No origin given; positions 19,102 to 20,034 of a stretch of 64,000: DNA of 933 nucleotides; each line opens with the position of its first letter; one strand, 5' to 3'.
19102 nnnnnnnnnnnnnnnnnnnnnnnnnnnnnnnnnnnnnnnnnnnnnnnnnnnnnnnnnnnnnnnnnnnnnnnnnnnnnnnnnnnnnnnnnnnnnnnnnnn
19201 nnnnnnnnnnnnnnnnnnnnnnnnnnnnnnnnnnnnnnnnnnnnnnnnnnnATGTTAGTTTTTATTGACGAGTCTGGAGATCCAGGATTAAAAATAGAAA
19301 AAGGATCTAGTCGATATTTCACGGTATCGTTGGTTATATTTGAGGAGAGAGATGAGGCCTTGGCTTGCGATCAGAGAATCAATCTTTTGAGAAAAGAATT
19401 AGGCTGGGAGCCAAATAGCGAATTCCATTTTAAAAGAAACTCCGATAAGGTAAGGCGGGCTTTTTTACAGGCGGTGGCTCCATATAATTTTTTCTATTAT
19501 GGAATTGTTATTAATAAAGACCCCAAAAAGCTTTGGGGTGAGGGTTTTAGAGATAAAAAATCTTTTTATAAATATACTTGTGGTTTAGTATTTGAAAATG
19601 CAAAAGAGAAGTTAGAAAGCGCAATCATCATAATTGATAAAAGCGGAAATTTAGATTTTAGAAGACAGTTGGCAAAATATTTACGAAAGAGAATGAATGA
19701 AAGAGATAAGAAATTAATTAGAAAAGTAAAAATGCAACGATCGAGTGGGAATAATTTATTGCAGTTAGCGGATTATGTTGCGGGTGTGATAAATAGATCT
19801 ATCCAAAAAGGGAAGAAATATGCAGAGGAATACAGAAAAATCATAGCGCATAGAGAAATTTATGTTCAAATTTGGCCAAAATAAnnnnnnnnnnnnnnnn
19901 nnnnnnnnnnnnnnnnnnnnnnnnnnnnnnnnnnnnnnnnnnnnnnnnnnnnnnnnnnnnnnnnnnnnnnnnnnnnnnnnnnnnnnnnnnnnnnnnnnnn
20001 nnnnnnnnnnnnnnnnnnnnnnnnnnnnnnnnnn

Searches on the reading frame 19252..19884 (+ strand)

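Call 3: search_protein_families(library=pfam, proteins=[window:19252-19884:+], max_evalue=0.01)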
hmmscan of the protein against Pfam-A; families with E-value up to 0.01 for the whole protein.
window:19252-19884:+ (210 aa): 1 family
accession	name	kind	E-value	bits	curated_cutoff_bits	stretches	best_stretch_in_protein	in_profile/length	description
PF12686.12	DUF3800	-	2e-15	58.2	21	1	2-182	1-148/149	Protein of unknown function (DUF3800)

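Call 4: search_protein_families(library=padloc, proteins=[window:19252-19884:+], max_evalue=0.01)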
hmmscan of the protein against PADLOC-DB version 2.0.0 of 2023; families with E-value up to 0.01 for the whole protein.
window:19252-19884:+ (210 aa): 3 families
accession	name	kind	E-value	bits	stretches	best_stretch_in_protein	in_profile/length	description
PDLC04353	PDC-M04A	-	7.2e-09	33.3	1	3-199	7-200/232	-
PDLC02917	DUF3800_VII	-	4.4e-05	21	1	55-190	61-195/233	-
PDLC05033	PDC-S51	-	0.0091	12.9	1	134-185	259-310/376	-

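Call 5: search_protein_families(library=ncbifam, proteins=[window:19252-19884:+], max_evalue=0.01)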
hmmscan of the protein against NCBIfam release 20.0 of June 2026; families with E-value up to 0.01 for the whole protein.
window:19252-19884:+ (210 aa): 0 families
